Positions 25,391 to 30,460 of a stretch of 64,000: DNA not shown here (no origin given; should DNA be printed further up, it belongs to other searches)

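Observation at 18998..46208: Complete Bacteroidetes-style eCIS in a probable methanotroph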

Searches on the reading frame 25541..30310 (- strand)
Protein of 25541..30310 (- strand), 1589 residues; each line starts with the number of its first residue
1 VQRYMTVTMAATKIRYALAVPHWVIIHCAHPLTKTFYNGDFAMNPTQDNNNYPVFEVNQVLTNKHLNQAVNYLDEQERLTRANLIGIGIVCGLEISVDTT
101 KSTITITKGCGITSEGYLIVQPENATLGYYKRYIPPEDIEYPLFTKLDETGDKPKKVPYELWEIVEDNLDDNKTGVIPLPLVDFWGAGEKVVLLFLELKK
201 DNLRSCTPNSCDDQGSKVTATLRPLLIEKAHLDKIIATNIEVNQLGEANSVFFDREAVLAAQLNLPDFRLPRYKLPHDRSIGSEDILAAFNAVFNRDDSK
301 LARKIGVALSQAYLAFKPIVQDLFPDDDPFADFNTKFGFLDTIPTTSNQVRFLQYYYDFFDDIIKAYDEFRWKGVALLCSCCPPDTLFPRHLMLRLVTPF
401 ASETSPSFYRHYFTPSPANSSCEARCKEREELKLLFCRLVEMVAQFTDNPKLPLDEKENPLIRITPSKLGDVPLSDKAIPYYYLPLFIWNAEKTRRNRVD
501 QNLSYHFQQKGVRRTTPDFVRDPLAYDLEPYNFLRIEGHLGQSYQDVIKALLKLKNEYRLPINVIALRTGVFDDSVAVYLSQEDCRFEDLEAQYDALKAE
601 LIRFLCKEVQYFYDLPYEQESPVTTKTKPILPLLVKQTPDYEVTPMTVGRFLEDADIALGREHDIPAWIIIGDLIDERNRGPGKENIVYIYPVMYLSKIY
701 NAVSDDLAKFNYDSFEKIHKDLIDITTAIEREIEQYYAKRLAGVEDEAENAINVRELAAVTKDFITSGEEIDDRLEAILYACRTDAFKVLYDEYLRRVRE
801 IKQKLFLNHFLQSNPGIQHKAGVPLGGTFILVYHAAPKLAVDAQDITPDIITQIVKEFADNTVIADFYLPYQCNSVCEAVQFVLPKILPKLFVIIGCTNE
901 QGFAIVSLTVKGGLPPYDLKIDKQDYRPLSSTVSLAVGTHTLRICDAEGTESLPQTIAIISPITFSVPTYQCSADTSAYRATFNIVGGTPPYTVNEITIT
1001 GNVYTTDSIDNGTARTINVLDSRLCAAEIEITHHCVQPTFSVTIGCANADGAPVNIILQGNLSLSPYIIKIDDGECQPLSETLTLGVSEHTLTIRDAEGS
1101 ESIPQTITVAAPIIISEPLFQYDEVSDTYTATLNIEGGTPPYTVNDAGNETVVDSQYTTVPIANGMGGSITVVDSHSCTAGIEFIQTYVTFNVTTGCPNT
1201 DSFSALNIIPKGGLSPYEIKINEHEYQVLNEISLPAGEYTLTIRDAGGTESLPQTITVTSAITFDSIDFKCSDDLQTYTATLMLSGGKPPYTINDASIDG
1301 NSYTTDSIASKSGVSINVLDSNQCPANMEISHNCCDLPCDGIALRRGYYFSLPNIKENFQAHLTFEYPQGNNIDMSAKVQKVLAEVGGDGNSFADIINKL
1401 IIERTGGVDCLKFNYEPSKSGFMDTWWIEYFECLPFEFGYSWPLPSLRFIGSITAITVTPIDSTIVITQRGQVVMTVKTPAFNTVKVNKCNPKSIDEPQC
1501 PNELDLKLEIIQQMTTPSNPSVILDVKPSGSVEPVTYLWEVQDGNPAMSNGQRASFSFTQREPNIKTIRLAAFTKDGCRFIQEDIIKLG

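Call 5: search_protein_families(library=pfam, proteins=[window:25541-30310:-], max_evalue=0.01)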
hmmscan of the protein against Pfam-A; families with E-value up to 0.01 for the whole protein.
window:25541-30310:- (1589 aa): 1 family
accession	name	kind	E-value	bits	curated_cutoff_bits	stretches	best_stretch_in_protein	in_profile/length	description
PF13573.12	SprB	-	2.4e-05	24.3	28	0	1130-1143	16-29/37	SprB repeat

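Call 13: search_solved_structures(query=window:25541-30310:-, max_evalue=0.1)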
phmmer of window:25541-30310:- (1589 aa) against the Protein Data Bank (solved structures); distinct sequences matched with E-value up to 0.1: 2.
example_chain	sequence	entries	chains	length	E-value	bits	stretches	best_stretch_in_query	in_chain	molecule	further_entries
9wt0_a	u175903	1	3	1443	1.4e-52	181.5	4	346-617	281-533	PKD domain-containing protein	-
7b5h_AA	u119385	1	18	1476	1.8e-49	171.2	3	50-237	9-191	All3314 protein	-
